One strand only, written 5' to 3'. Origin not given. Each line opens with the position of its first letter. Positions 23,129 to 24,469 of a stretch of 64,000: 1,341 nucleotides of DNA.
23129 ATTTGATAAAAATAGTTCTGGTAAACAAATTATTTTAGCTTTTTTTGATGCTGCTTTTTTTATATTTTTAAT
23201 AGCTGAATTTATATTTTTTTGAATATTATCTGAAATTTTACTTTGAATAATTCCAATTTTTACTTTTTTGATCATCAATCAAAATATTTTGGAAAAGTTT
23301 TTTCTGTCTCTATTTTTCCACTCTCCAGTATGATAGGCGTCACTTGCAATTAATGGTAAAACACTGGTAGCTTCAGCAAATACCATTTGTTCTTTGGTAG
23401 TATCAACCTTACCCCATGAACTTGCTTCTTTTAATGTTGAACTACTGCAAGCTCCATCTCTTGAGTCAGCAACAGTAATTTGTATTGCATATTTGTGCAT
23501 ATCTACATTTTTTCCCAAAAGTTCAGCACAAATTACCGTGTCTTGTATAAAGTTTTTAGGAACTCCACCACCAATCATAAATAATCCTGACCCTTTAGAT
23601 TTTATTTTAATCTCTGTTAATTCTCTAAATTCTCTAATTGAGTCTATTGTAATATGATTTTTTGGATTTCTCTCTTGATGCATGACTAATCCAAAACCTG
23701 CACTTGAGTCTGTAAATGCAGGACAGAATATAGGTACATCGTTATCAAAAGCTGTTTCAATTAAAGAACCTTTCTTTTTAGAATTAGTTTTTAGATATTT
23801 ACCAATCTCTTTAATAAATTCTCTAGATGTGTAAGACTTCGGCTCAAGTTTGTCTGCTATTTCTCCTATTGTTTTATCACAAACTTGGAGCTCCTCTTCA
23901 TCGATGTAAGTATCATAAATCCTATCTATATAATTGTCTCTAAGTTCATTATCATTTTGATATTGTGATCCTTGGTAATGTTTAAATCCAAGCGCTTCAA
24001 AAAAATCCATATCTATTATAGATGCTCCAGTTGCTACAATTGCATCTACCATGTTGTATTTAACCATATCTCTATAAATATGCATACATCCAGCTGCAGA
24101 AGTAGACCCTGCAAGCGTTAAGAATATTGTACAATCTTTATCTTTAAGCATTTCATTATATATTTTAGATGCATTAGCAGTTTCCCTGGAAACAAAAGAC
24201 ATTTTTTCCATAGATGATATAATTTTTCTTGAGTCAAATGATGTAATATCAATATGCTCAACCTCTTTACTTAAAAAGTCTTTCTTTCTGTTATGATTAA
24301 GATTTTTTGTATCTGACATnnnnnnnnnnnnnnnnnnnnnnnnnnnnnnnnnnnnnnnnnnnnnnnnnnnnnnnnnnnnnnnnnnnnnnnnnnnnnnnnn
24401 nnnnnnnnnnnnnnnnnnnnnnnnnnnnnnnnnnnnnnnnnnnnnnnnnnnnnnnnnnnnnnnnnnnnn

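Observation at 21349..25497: Four-gene polyamine operon suggesting a variant agmatine route to homospermidine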

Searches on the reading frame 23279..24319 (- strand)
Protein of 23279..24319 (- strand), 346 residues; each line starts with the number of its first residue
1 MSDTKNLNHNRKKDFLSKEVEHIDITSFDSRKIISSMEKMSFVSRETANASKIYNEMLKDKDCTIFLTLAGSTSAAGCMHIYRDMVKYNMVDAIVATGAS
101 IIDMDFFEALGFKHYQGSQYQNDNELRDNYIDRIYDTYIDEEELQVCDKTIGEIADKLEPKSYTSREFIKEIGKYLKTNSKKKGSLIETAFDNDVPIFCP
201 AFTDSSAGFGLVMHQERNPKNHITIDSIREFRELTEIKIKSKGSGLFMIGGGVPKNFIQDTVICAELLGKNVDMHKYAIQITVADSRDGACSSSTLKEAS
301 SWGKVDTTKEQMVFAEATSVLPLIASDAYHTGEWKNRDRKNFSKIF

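Call 3: search_protein_families(library=pfam, proteins=[window:23279-24319:-])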
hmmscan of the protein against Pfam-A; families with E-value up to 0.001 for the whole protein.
window:23279-24319:- (346 aa): 1 family
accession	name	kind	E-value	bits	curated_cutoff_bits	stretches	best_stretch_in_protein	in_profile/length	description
PF01916.23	DS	-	3.1e-98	329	27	1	33-326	2-286/288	Deoxyhypusine synthase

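Call 4: search_protein_families(library=ncbifam, proteins=[window:23279-24319:-])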
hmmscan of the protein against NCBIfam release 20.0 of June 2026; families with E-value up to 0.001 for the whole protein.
window:23279-24319:- (346 aa): 7 families
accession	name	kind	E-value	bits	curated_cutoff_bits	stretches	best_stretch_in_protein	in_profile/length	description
NF002699.1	PRK02492.1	equivalog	1.2e-173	576.7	500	1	13-346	1-337/338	1,9-bis(guanidino)-5-aza-nonane synthase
NF002006.0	PRK00805.1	equivalog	1.9e-90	303.1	434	1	12-334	3-324/338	deoxyhypusine synthase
NF002630.0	PRK02301.1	equivalog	6.7e-71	239.1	364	1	10-328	4-311/318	deoxyhypusine synthase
TIGR00321.1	dhys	equivalog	1.3e-70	238.1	304.25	1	29-326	12-297/301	deoxyhypusine synthase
NF001980.1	PRK00770.1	equivalog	9.6e-54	182.8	450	1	33-341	15-331/350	homospermidine biosynthesis protein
NF002294.1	PRK01221.1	equivalog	1.5e-47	162.5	350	1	29-326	11-298/300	deoxyhypusine synthase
NF003052.1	PRK03971.1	equivalog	2.1e-42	145.6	380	1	17-327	17-331/334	deoxyhypusine synthase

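Call 18: find_related_loci(query=window:23279-24319:-, collection=genome_contigs, flank=6000)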
Query window:23279-24319:- (346 aa) in genome_contigs; peptide patterns used: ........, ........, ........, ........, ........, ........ (x = any residue, [..] = any of these).
600 stretches matched a pattern (row limit reached: there are more); 577 encode a relative of the query (tblastn E <= 1e-3); the best 80 are kept; 80 distinct loci.
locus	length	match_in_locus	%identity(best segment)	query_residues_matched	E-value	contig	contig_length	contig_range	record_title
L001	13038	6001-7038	100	1-346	0e+0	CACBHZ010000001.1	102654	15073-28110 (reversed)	uncultured Pelagibacteraceae bacterium isolate AG-349-P05 genome assembly, contig: AG-349-P05_NODE_1, whole genome shotg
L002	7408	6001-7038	100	1-346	0e+0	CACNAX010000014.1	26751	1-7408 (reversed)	MAG: uncultured Pelagibacteraceae bacterium isolate AG-920-C15 genome assembly, contig: AG-920-C15_NODE_14, whole genome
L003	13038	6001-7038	100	1-346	0e+0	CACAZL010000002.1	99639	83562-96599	uncultured Pelagibacteraceae bacterium isolate AG-898-P17 genome assembly, contig: AG-898-P17_NODE_2, whole genome shotg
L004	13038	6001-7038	100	1-346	0e+0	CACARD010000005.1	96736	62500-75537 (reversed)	uncultured Pelagibacteraceae bacterium isolate AG-898-G21 genome assembly, contig: AG-898-G21_NODE_5, whole genome shotg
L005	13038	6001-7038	100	1-346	0e+0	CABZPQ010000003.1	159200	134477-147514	MAG: uncultured Pelagibacteraceae bacterium isolate AG-896-G07 genome assembly, contig: AG-896-G07_NODE_3, whole genome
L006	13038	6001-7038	100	1-346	0e+0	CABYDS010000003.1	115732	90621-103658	MAG: uncultured Pelagibacteraceae bacterium isolate AG-894-A03 genome assembly, contig: AG-894-A03_NODE_3, whole genome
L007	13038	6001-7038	100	1-346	0e+0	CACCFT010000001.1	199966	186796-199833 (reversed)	uncultured Pelagibacteraceae bacterium isolate AG-900-P18 genome assembly, contig: AG-900-P18_NODE_1, whole genome shotg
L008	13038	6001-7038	100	1-346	0e+0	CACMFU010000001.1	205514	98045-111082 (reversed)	MAG: uncultured Pelagibacteraceae bacterium isolate AG-918-K13 genome assembly, contig: AG-918-K13_NODE_1, whole genome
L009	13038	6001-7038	100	1-346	0e+0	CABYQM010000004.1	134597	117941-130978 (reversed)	MAG: uncultured Pelagibacteraceae bacterium isolate AG-894-M18 genome assembly, contig: AG-894-M18_NODE_4, whole genome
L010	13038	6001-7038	100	1-346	0e+0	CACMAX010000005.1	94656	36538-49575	MAG: uncultured Pelagibacteraceae bacterium isolate AG-918-E02 genome assembly, contig: AG-918-E02_NODE_5, whole genome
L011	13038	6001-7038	100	1-346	0e+0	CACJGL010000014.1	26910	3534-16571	uncultured Pelagibacteraceae bacterium isolate AG-915-A06 genome assembly, contig: AG-915-A06_NODE_14, whole genome shot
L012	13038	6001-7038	100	1-346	0e+0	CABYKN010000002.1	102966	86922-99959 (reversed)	MAG: uncultured Pelagibacteraceae bacterium isolate AG-894-G18 genome assembly, contig: AG-894-G18_NODE_2, whole genome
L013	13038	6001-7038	100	1-346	0e+0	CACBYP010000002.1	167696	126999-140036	uncultured Pelagibacteraceae bacterium isolate AG-900-I13 genome assembly, contig: AG-900-I13_NODE_2, whole genome shotg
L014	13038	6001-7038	100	1-346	0e+0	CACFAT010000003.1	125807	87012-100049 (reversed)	uncultured Pelagibacteraceae bacterium isolate AG-907-M07 genome assembly, contig: AG-907-M07_NODE_3, whole genome shotg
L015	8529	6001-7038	100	1-346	0e+0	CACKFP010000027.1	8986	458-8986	uncultured Pelagibacteraceae bacterium isolate AG-453-K23 genome assembly, contig: AG-453-K23_NODE_27, whole genome shot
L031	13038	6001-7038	99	1-346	0e+0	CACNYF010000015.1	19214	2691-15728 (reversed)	MAG: uncultured Pelagibacteraceae bacterium isolate AH-287-G19 genome assembly, contig: AH-287-G19_NODE_15, whole genome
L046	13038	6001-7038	93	1-346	0e+0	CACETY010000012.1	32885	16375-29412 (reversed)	uncultured Pelagibacteraceae bacterium isolate AG-907-F09 genome assembly, contig: AG-907-F09_NODE_12, whole genome shot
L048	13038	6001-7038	93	1-346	0e+0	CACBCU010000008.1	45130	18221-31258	uncultured Pelagibacteraceae bacterium isolate AG-349-M03 genome assembly, contig: AG-349-M03_NODE_8, whole genome shotg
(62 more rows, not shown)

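Call 19: find_homologous_proteins(query=window:23279-24319:-, max_evalue=1e-20)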
Query window:23279-24319:- (346 aa): 8000 proteins with E <= 1e-20 among 8000 candidates; the best 120 are listed.
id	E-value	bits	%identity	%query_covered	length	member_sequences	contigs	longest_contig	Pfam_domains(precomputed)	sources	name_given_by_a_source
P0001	4.7e-228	773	100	100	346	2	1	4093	PF01916.24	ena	-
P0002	6.5e-228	773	100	100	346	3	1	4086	PF01916.24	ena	-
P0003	9.6e-228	772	100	100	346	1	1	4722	PF01916.24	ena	-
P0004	1.2e-227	772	100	100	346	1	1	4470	PF01916.24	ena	-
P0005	2.5e-227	771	100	100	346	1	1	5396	PF01916.24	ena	-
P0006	1.1e-226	769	99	100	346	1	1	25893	PF01916.24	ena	-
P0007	2.1e-224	761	98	100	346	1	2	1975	PF01916.24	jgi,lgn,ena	-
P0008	7.2e-224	760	98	100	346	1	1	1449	PF01916.24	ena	-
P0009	2.4e-223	758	98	100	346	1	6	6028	PF01916.24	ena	-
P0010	3.2e-223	757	98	100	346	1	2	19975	PF01916.24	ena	-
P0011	3.4e-223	757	98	100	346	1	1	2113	PF01916.24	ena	-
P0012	8.9e-222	753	97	100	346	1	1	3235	PF01916.24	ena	-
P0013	1.3e-221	752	97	100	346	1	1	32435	PF01916.24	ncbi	-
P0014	8.2e-221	749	98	99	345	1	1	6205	PF01916.24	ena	-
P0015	2.0e-220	748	96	100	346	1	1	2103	PF01916.24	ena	-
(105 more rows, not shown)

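Call 21: search_solved_structures(query=window:23279-24319:-, show_alignments=2)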
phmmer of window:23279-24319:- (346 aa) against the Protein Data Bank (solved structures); distinct sequences matched with E-value up to 0.001: 19.
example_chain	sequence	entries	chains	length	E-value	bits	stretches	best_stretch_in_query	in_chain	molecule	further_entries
7cmc_A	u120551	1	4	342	2.7e-27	98.7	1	37-324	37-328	Probable deoxyhypusine synthase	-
8put_A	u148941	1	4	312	4.5e-27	98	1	12-326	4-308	Probable deoxyhypusine synthase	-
9iex_B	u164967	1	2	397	1.8e-25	92.7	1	61-329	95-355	Deoxyhypusine synthase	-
1dhs_A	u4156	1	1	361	2.3e-25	92.4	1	61-329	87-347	DEOXYHYPUSINE SYNTHASE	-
9id2_A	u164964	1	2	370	2.4e-25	92.3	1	61-329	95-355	Deoxyhypusine synthase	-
1rlz_A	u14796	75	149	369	2.4e-25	92.3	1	61-329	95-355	Deoxyhypusine synthase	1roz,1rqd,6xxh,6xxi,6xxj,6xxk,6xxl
8pvu_A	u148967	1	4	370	2.4e-25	92.3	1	61-329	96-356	Deoxyhypusine synthase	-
8r3u_AAA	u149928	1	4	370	2.4e-25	92.3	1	61-329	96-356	Deoxyhypusine synthase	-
7a6s_A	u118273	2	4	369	2.4e-25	92.3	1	61-329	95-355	Deoxyhypusine synthase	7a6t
8a0g_A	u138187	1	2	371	2.5e-25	92.3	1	61-329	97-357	Deoxyhypusine synthase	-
6p4v_A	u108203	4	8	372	2.5e-25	92.3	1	61-329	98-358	Deoxyhypusine synthase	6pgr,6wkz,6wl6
9iex_A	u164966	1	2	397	2.9e-25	92.1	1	61-329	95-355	Deoxyhypusine synthase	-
8a0e_A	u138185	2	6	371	1.5e-24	89.7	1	61-329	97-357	Deoxyhypusine synthase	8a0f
8qzw_A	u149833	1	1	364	1.4e-23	86.5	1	58-329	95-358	Deoxyhypusine synthase related protein, putative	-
6w3z_A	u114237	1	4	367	2.2e-23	85.9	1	54-329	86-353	BMA-DHPS-1, isoform a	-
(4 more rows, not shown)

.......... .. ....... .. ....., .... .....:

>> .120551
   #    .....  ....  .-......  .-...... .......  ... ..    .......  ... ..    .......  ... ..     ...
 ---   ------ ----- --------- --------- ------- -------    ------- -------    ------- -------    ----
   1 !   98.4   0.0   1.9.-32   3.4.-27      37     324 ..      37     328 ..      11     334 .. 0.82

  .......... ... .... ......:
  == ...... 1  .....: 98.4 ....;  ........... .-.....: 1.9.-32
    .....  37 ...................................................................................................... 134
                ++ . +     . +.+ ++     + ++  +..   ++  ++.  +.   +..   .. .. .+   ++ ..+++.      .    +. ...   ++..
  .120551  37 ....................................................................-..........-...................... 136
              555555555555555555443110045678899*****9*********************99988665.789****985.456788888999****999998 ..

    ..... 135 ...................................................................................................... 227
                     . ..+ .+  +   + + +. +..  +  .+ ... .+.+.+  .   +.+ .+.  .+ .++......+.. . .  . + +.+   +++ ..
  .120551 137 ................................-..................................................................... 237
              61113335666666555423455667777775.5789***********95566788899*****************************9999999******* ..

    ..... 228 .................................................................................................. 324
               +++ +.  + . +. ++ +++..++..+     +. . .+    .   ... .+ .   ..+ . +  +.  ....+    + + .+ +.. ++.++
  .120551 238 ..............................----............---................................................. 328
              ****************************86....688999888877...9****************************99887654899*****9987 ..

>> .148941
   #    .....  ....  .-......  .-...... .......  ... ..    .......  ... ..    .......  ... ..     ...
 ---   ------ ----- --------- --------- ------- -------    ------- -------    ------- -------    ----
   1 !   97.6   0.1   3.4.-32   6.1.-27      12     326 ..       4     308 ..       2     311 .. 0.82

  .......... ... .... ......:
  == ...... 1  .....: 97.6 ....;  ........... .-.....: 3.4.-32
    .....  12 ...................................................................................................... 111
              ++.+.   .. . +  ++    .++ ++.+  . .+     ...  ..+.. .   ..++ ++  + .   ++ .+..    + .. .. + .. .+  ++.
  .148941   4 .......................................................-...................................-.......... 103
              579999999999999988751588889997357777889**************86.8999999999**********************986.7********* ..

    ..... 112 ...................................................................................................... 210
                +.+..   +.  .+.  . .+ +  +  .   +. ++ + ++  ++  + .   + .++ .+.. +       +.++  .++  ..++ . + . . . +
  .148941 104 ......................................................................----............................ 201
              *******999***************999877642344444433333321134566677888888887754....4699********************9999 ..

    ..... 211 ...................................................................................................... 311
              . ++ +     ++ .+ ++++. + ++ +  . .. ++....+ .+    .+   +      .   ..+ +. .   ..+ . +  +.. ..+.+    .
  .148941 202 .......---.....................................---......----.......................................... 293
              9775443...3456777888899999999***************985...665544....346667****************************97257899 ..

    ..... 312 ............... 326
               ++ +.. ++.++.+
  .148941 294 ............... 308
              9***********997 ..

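Call 23: search_solved_structures(query=window:23279-24319:-, show_alignments=4, max_evalue=1e-25)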
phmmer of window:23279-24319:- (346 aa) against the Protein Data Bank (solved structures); distinct sequences matched with E-value up to 1e-25: 2.
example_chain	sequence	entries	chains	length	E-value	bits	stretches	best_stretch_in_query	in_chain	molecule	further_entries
7cmc_A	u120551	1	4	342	2.7e-27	98.7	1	37-324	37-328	Probable deoxyhypusine synthase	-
8put_A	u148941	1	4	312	4.5e-27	98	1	12-326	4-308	Probable deoxyhypusine synthase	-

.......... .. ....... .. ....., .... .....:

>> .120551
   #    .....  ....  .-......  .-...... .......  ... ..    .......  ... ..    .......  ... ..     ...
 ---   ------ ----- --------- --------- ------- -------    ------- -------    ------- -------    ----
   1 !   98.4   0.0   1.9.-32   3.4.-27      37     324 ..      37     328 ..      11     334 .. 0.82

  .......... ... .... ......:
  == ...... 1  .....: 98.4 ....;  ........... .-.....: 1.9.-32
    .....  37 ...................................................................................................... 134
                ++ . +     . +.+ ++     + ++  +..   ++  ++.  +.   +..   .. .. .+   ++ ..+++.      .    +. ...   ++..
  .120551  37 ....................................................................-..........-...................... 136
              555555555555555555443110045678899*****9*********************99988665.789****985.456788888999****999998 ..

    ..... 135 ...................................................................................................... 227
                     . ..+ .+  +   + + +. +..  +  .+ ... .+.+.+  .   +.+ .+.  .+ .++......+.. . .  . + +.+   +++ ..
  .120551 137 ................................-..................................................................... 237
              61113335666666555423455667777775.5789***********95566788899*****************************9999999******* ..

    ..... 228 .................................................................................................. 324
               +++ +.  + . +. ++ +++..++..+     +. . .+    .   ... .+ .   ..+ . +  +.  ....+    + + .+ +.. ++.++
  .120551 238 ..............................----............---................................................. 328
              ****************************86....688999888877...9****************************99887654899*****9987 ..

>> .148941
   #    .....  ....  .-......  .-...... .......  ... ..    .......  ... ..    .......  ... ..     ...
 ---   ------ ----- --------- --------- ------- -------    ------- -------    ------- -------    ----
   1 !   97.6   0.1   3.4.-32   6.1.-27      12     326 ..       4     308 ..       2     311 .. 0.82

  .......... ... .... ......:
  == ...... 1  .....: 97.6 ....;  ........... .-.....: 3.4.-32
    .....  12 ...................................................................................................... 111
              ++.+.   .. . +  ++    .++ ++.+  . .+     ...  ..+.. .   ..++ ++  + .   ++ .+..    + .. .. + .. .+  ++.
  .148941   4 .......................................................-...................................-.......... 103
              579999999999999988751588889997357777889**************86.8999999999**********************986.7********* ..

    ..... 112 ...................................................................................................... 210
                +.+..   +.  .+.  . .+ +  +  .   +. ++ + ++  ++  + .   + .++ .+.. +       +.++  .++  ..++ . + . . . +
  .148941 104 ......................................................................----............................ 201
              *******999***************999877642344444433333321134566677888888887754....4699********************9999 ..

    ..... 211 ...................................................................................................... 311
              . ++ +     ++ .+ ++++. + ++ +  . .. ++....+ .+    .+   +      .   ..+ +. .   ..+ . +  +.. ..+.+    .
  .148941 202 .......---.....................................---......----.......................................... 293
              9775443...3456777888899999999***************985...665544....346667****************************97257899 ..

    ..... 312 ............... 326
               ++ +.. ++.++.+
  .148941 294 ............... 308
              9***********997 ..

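Call 30: search_protein_representatives(protein=window:23279-24319:-)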
Query: 346 residues. Proteins with E-value up to 0.001 (for the whole library): 2279; up to 1e-10: 1227; up to 1e-30: 302. The best 150 are listed.
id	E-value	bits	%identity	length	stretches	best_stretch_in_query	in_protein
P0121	6.0e-146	501.8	65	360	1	2-346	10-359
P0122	4.0e-124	430.1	91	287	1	133-346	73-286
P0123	8.6e-123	425.7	91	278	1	135-346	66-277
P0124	3.0e-111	387.8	65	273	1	79-346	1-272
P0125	3.0e-110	384.5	85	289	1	142-346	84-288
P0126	5.5e-110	383.6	54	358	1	11-346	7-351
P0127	6.5e-108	376.8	54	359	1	11-346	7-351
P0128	2.3e-106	371.7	50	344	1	8-344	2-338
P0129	7.2e-92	324.1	50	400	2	14-267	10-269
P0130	1.5e-89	316.5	49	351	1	17-340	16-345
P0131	3.4e-89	315.3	93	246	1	194-346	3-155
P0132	9.3e-88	310.6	64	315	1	6-220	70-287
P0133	8.3e-84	297.6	76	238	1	5-179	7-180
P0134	4.4e-83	295.3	64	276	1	79-292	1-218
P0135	1.1e-82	294.0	70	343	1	150-337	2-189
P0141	2.6e-73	263.1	45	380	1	5-342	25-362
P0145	9.1e-73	261.3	45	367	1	12-334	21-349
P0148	7.2e-68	245.3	39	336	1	11-342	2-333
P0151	6.9e-67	242.0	40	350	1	11-341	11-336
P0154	2.1e-65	237.1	38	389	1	10-345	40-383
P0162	6.9e-62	225.6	42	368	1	17-343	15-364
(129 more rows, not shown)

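Call 31: find_related_loci(query=P0121, collection=genome_contigs, flank=6000)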
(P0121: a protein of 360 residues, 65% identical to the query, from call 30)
Query P0121 (360 aa) in genome_contigs; peptide patterns used: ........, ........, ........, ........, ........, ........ (x = any residue, [..] = any of these).
599 stretches matched a pattern (row limit reached: there are more); 594 encode a relative of the query (tblastn E <= 1e-3); the best 80 are kept; 80 distinct loci.
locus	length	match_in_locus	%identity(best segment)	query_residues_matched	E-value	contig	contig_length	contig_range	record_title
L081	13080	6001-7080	95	1-360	0e+0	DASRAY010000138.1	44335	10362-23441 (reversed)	MAG TPA_asm: Sphingomicrobium sp. isolate SMAG_U11130 k141_973085, whole genome shotgun sequence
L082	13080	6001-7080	95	1-360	0e+0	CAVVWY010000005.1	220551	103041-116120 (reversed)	MAG: uncultured Alphaproteobacteria bacterium isolate MFD07841.bin.2.5 genome assembly, contig: contig_14690, whole geno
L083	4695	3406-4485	93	1-360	0e+0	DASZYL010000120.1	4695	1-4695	MAG TPA_asm: Sphingomicrobium sp. isolate SMAG_U6209 k141_934831, whole genome shotgun sequence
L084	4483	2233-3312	93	1-360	0e+0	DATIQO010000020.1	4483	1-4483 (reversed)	MAG TPA_asm: Sphingomicrobium sp. isolate SMAG_U15879 k141_94106, whole genome shotgun sequence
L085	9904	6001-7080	93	1-360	0e+0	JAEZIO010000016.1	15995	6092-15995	MAG: Proteobacteria bacterium isolate OH_CDB_190 k127_225662, whole genome shotgun sequence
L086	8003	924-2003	92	1-360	0e+0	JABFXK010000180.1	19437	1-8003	MAG: Sphingomonas sp. isolate Bin6.18 NODE_470_length_19437_cov_2.488372, whole genome shotgun sequence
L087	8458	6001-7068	93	1-360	0e+0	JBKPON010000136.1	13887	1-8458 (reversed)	MAG: Pseudomonadota bacterium isolate GS_HAYS_MAG_00013 GS_HAYS_000002677805, whole genome shotgun sequence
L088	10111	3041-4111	91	1-360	0e+0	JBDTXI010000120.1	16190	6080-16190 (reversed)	MAG: Sphingomicrobium sp. isolate cluster4_bin.112 NODE_7482_length_16190_cov_9.143353, whole genome shotgun sequence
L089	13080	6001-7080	92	1-360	0e+0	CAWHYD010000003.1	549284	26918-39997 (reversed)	MAG: uncultured Alphaproteobacteria bacterium isolate MFD08988.bin.2.20 genome assembly, contig: contig_3398, whole geno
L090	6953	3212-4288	91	1-360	0e+0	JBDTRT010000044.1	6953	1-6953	MAG: Sphingomicrobium sp. isolate cluster3_bin.253 NODE_56087_length_6953_cov_23.586692, whole genome shotgun sequence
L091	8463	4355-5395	92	14-360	0e+0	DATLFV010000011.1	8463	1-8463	MAG TPA_asm: Sphingomicrobium sp. isolate SMAG_U13597 k141_398, whole genome shotgun sequence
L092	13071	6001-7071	91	1-360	0e+0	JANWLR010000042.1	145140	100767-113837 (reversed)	MAG: Sphingomicrobium sp. isolate CRAIB_MAG125 c_000000028092, whole genome shotgun sequence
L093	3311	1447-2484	94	15-360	0e+0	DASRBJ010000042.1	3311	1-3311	MAG TPA_asm: Sphingomicrobium sp. isolate SMAG_U9924 k141_562292, whole genome shotgun sequence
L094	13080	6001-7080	87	1-360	0e+0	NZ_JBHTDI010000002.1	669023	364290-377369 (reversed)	Sphingomonas sp. GCM10030256 strain CPCC 101669 spades_K_25_97_2, whole genome shotgun sequence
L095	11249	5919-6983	88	1-360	0e+0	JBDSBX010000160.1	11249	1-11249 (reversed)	MAG: Sphingomicrobium sp. isolate cluster1_bin.143 k127_5392435, whole genome shotgun sequence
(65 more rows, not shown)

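Call 38: list_cluster_members(proteins=[L048:4817-6001:+, L048:7048-7923:+, L031:7048-7923:+, L046:4823-6001:+])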
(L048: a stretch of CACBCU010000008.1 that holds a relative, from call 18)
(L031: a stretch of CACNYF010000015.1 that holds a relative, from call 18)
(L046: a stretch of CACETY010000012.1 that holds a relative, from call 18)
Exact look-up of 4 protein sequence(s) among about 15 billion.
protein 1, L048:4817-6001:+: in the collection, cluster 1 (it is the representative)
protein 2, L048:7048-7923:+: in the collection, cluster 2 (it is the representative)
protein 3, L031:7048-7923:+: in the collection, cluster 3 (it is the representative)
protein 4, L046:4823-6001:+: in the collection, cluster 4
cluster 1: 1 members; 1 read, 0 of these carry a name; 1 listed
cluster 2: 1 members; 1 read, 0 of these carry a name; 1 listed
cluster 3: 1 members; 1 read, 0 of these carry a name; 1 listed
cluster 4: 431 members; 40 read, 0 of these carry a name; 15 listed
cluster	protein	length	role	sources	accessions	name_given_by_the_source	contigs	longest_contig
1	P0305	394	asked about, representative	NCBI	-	-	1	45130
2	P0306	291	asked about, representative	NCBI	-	-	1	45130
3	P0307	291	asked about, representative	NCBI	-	-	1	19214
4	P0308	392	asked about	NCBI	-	-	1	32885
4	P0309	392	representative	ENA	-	-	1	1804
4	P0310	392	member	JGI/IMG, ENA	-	-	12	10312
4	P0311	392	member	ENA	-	-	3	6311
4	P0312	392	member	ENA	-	-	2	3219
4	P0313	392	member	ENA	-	-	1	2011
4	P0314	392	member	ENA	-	-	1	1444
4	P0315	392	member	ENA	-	-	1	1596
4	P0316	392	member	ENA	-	-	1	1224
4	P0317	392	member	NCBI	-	-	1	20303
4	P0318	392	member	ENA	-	-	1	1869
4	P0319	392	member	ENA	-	-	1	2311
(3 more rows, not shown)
